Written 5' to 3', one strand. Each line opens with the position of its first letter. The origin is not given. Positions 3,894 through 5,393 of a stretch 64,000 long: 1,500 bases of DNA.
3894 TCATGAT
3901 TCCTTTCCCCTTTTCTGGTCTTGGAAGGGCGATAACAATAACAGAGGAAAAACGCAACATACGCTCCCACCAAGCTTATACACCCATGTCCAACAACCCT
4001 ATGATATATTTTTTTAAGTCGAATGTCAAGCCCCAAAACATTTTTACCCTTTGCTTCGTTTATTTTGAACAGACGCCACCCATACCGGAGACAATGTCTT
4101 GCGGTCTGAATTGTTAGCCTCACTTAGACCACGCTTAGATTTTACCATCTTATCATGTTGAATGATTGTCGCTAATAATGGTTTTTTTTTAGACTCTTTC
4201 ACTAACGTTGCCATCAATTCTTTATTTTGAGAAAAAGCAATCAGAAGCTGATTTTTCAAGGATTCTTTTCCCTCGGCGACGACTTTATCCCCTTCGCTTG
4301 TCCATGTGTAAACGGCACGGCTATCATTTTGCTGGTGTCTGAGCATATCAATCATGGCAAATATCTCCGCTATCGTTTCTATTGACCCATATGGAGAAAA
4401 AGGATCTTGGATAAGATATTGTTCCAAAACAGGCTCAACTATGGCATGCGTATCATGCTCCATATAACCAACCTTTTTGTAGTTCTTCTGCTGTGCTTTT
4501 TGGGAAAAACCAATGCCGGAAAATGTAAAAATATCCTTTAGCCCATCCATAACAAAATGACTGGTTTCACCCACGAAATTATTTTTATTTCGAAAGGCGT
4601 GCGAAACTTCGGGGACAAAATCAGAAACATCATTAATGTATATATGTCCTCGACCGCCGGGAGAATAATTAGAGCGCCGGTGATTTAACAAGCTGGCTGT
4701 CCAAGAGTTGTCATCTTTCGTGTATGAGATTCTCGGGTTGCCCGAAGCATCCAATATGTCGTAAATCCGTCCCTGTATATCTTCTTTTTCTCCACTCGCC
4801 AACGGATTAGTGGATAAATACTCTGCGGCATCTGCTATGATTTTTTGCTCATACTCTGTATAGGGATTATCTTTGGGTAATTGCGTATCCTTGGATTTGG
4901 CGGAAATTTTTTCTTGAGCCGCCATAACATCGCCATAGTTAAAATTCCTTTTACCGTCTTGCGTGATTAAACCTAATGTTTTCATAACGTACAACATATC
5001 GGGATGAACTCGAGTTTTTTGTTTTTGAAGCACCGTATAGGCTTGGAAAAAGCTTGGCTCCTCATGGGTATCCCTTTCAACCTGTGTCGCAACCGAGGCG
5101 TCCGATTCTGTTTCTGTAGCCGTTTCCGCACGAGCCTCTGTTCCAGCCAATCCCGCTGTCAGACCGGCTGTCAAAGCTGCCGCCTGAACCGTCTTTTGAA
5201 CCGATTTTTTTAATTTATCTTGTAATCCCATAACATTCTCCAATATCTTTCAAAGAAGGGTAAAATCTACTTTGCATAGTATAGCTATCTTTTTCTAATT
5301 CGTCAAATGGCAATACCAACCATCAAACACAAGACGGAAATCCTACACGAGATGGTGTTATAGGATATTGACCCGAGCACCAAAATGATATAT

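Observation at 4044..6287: Divergent pair of unknown proteins (secreted plus cytoplasmic) inserted between pip and valS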

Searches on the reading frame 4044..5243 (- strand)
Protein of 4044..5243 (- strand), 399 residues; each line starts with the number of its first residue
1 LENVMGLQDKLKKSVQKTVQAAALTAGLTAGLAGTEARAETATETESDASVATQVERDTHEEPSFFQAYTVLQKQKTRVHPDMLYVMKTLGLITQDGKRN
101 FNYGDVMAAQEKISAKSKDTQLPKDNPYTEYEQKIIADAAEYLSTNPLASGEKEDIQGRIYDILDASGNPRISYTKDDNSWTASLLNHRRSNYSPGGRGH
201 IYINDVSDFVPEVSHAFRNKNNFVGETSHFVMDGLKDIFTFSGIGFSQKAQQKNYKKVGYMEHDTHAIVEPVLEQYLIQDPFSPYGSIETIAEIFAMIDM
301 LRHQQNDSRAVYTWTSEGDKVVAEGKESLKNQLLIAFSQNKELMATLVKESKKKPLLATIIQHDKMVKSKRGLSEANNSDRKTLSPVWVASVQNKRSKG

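Call 3: search_protein_families(library=pfam, proteins=[window:4044-5243:-], max_evalue=1)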
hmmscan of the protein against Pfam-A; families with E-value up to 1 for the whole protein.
window:4044-5243:- (399 aa): 2 families
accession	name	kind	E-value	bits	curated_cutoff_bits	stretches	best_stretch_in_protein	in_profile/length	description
PF17956.6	NAPRTase_C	-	0.068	14.1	23.3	1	322-388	20-87/111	Nicotinate phosphoribosyltransferase C-terminal domain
PF02319.26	E2F_TDP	-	0.13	12.5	25.7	0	66-103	27-63/65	E2F/DP family winged-helix DNA-binding domain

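Call 4: search_protein_families(library=ncbifam, proteins=[window:4044-5243:-], max_evalue=1)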
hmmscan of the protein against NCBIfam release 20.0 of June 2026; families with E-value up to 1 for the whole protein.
window:4044-5243:- (399 aa): 1 family
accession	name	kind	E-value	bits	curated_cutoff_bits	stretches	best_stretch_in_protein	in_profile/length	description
TIGR03726.1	strep_RK_lipo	domain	0.76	9.7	20.85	0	12-40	5-33/34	putative cross-wall-targeting lipoprotein signal domain-containing protein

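Call 6: find_homologous_proteins(query=window:4044-5231:-, max_evalue=0.001)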
Query window:4044-5231:- (395 aa): 11 proteins with E <= 0.001 among 6055 candidates.
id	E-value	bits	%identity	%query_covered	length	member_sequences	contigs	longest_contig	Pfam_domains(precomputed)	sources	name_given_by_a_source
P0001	1.3e-254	862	98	100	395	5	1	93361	-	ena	-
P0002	6.8e-189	646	74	100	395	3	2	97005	-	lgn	-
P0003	1.3e-135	470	57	100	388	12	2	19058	-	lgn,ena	-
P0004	3.1e-134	466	56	100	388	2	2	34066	-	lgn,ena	-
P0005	5.4e-132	459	55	100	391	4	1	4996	-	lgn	-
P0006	2.5e-115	404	48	100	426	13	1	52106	-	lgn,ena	-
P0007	1.1e-114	402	49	100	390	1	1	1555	-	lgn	-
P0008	1.2e-104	369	49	99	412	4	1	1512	-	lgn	-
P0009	2.1e-104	368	49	99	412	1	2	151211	-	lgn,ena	-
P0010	2.4e-101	358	48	100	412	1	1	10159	-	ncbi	-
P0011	2.0e-82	295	43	98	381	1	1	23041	-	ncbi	-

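Call 10: find_encoding_contigs(protein=P0002, flank=8000, max_places=2)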
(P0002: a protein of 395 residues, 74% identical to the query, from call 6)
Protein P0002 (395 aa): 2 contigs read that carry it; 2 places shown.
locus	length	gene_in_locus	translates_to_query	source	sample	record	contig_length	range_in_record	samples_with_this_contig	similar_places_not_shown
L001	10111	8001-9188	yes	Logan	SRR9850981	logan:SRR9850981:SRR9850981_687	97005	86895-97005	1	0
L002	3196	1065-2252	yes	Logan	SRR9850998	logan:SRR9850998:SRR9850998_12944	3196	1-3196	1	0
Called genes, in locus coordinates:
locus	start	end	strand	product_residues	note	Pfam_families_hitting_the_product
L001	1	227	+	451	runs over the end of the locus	PF00289:Biotin_carb_N, PF02222:ATP-grasp, PF02786:CPSase_L_D2, PF07478:Dala_Dala_lig_C, PF02785:Biotin_carb_C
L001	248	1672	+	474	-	PF00037:Fer4 (weak), PF12837:Fer4_6 (weak), PF13187:Fer4_9 (weak), PF25160:LdpA_Fe-S-bd, PF12838:Fer4_7 (weak), PF00037:Fer4, PF12837:Fer4_6, PF02906:Fe_hyd_lg_C, +2 more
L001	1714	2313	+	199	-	PF01725:Ham1p_like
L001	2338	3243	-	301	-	-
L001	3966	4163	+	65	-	-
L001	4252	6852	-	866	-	PF00133:tRNA-synt_1, PF01406:tRNA-synt_1e (faint), PF09334:tRNA-synt_1g, PF13603:tRNA-synt_1_2 (faint), PF08264:Anticodon_1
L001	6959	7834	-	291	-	-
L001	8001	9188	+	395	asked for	-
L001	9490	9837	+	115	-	-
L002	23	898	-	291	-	-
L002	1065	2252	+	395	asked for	-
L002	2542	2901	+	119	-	-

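Call 11: find_encoding_contigs(protein=P0009, flank=8000, max_places=2)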
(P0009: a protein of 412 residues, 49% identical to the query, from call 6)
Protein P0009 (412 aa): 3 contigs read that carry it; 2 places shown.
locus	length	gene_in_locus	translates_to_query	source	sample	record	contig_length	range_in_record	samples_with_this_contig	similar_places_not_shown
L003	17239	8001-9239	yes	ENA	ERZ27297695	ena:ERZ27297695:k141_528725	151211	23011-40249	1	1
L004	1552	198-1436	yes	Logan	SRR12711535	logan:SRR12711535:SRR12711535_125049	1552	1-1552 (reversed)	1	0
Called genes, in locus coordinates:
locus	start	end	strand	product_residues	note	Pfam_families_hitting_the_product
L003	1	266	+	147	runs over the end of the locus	PF00364:Biotin_lipoyl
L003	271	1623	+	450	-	PF00289:Biotin_carb_N, PF02786:CPSase_L_D2, PF02222:ATP-grasp, PF07478:Dala_Dala_lig_C, PF02785:Biotin_carb_C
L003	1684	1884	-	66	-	-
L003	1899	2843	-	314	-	-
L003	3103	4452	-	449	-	-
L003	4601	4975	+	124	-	-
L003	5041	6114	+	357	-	PF00535:Glycos_transf_2, PF04138:GtrA_DPMS_TM (weak)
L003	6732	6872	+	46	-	-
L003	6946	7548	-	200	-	-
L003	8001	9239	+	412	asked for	-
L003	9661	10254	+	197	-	PF01914:MarC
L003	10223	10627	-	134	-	-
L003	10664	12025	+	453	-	PF02321:OEP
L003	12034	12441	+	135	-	-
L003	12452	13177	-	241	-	PF18912:DZR_2, PF00156:Pribosyltran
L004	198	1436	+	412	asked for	-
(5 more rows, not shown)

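Call 12: find_encoding_contigs(protein=P0011, flank=8000, max_places=2)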
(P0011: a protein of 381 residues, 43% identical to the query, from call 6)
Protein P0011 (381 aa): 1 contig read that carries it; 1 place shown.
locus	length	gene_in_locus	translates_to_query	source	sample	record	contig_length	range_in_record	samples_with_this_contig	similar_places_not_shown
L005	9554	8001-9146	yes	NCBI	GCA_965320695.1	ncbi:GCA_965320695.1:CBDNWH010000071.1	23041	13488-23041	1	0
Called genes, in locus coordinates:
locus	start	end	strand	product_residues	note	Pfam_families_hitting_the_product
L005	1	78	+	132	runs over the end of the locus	-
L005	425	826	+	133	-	-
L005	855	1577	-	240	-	-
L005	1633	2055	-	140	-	PF00583:Acetyltransf_1, PF13673:Acetyltransf_10, PF13508:Acetyltransf_7, PF08445:FR47 (weak)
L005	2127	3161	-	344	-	-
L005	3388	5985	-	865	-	PF00133:tRNA-synt_1, PF01406:tRNA-synt_1e (faint), PF09334:tRNA-synt_1g, PF08264:Anticodon_1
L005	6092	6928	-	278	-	-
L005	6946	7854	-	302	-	-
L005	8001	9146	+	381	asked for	-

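Call 13: find_related_loci(query=A1, collection=genome_contigs, flank=10000)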
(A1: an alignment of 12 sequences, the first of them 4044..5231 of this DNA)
Query A1 (395 aa) in genome_contigs; peptide patterns used: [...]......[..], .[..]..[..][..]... (x = any residue, [..] = any of these).
30 stretches matched a pattern; 4 encode a relative of the query (tblastn E <= 1e-3); 4 distinct loci.
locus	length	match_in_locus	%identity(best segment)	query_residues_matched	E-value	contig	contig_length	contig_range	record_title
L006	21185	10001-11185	74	1-395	0e+0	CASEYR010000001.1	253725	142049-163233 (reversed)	uncultured Alphaproteobacteria bacterium isolate B5_L1_362362_idba_bin.105 genome assembly, contig: B5_L1_362362_idba_bi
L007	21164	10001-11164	55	1-395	8e-145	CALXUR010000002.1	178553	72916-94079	MAG: uncultured Alphaproteobacteria bacterium isolate BRZ_KF__bin82 genome assembly, contig: BRZ_KF__NODE_77_length_1785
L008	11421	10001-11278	48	1-395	3e-119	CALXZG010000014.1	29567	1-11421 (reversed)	MAG: uncultured Alphaproteobacteria bacterium isolate BRZ_KG__bin33 genome assembly, contig: BRZ_KG__NODE_2033_length_29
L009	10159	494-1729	48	1-395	4e-114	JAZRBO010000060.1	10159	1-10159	MAG: Alphaproteobacteria bacterium isolate T1900045126_TC20190120.MAGScoT_cleanbin_000006 SGB_4864_k141_1303244, whole g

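Call 23: predict_structure(alignment_id=A1)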
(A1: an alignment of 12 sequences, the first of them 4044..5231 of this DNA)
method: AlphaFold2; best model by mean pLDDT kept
length: 395 residues; sequences in the alignment: 12
mean_pLDDT: 62.2   pTM: 0.62
mean pLDDT of the five models: 62.2, 61.3, 60.7, 58.4, 54.8
residues with pLDDT >= 90: 44; 70-90: 140; 50-70: 54; < 50: 157
segments of 3 or more residues with pLDDT < 50: 1-66, 111-113, 172-185, 221-242, 353-395
pLDDT, mean of each block of 10 residues (from residue 1): 34 29 26 25 28 33 44 78 90 89 80 52 85 91 81 90 83 45 49 64 83 64 42 42 53 64 86 87 89 86 58 82 92 87 79 42 35 34 42 37
secondary structure, 60 per line:
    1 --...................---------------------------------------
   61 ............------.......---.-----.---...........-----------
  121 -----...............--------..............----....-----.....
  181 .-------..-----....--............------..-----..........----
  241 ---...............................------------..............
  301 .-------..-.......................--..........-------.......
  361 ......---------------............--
elements in order: H3-21 H61-72 H79-85 H99-109 H126-140 H149-162 E167-170 H176-181 E196-199 H202-213 H227-236 H244-274 H287-301 H312-334 H337-346 H354-366 H382-393

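Call 25: search_protein_representatives(alignment_id=A1)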
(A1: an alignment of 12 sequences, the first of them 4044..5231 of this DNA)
Query: 12 sequences, 394 profile positions. Proteins with E-value up to 0.001 (for the whole library): 35; up to 1e-10: 19; up to 1e-30: 10. The best 35 are listed.
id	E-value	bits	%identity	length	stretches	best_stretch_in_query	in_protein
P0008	6.3e-192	654.4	-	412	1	1-394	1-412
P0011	5.9e-160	549.1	-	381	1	5-393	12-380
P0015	7.6e-36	140.5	-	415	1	135-334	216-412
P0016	1.0e-34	136.7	-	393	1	1-323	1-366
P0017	1.2e-34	136.5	-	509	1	95-347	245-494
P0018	6.7e-34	134.1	-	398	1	154-277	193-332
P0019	3.4e-33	131.7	-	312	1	153-328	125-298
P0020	5.6e-33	131.0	-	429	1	146-329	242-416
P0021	2.4e-32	128.9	-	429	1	151-332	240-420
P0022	3.1e-32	128.6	-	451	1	154-343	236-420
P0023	1.7e-30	122.9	-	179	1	161-327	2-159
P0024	1.5e-29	119.7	-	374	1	136-289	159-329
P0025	1.9e-27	112.8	-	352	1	155-277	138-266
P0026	9.7e-27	110.5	-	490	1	202-342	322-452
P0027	3.2e-25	105.5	-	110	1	207-322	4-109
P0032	5.7e-08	48.7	-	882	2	203-274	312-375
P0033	1.5e-07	47.3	-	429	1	3-271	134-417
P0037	5.2e-06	42.2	-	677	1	179-272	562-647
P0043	3.2e-05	39.7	-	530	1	183-274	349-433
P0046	2.9e-04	36.5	-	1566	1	186-295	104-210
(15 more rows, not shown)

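Call 26: search_protein_families(library=pfam, proteins=[P0015, P0016, P0017, P0018, P0020, P0022, P0026, P0032, P0037, P0046], max_evalue=0.01)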
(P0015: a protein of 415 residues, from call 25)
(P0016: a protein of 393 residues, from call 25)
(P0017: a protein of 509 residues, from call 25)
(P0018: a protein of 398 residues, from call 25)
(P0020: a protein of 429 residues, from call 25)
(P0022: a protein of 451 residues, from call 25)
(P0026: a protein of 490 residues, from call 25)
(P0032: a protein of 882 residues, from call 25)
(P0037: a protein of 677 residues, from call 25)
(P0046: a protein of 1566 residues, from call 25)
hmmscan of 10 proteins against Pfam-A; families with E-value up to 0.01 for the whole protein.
P0015 (415 aa): 0 families

P0016 (393 aa): 0 families

P0017 (509 aa): 1 family
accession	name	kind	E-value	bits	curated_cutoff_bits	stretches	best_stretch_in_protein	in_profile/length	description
PF10925.13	DUF2680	-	0.00059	20.3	25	1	255-285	21-51/57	Protein of unknown function (DUF2680)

P0018 (398 aa): 0 families

P0020 (429 aa): 0 families

P0022 (451 aa): 0 families

P0026 (490 aa): 0 families

P0032 (882 aa): 2 families
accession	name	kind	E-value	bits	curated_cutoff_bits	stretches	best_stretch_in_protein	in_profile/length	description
PF01471.23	PG_binding_1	-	2e-07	31.6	23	0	428-467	5-37/57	Putative peptidoglycan binding domain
PF08823.16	PG_binding_2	-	2.7e-05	24.8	21.1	0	830-862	26-51/74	Putative peptidoglycan binding domain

P0037 (677 aa): 0 families

P0046 (1566 aa): 3 families
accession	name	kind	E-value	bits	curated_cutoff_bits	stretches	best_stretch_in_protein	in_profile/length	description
PF01476.26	LysM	-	2.6e-14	53.3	20.9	1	302-345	1-43/43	LysM domain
PF23473.1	LysM3_LYK4_5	-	0.0013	19.2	29.3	1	302-337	5-39/48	LYK4/5 LysM3 domain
PF23462.1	LysM3_NFP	-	0.0094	16.9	28.1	0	302-332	5-35/48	NFP LysM3 domain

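Call 33: search_protein_families(library=phrogs, proteins=[window:4044-5231:-, P0032, P0037, P0043, P0046, P0033, P0015], max_evalue=0.01)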
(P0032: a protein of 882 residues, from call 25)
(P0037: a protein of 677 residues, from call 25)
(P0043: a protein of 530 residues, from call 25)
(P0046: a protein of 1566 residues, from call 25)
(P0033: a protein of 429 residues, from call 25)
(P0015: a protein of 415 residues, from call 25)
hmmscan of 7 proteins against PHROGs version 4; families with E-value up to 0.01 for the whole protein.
window:4044-5231:- (395 aa): 1 family
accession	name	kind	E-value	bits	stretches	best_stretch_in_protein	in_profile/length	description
phrog_1320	-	moron, auxiliary metabolic gene and host takeover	0.0034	19.5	0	1-55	1-57/93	host range and adsorption protein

P0032 (882 aa): 2 families
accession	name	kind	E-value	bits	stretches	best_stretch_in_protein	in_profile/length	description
phrog_2649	-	lysis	7.7e-09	36.8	1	419-471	175-219/261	endolysin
phrog_36695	-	head and packaging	2.3e-08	33.6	1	11-124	11-128/895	virion structural protein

P0037 (677 aa): 0 families

P0043 (530 aa): 0 families

P0046 (1566 aa): 14 families
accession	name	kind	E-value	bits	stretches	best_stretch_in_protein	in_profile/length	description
phrog_4602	-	other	3.6e-15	57.5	1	300-363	35-98/220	transglycosylase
phrog_2307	-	other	5.1e-13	50.2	1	1084-1150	25-90/212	L-alanyl-D-glutamate peptidase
phrog_5182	-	lysis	1.3e-10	42.4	2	302-355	220-273/321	endolysin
phrog_291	-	lysis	1.3e-09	38.4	1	190-346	356-476/509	endolysin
phrog_5115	-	moron, auxiliary metabolic gene and host takeover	7.9e-09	36.2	1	1072-1148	132-206/283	ferredoxin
phrog_7348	-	lysis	2.3e-08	32.4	1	295-347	2100-2152/2564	endolysin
phrog_380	-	lysis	2.5e-08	34.3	1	301-349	185-239/309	endolysin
phrog_28394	-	unknown function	1.1e-07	32.3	1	299-367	66-134/303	-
phrog_2742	-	lysis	7.6e-07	29.9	1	298-343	264-309/318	endolysin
phrog_14642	-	lysis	8.6e-07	29.6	1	300-353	27-79/215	endolysin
phrog_1274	-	lysis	3.5e-06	27.8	1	301-342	25-66/70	lysM motif protein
phrog_9611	-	lysis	0.00016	22.4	1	301-353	183-232/246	endolysin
phrog_20780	-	unknown function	0.00063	20.9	1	301-342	74-115/117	-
phrog_16914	-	moron, auxiliary metabolic gene and host takeover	0.0015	19.3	1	301-346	25-71/200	sporulation protein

P0033 (429 aa): 0 families

P0015 (415 aa): 0 families
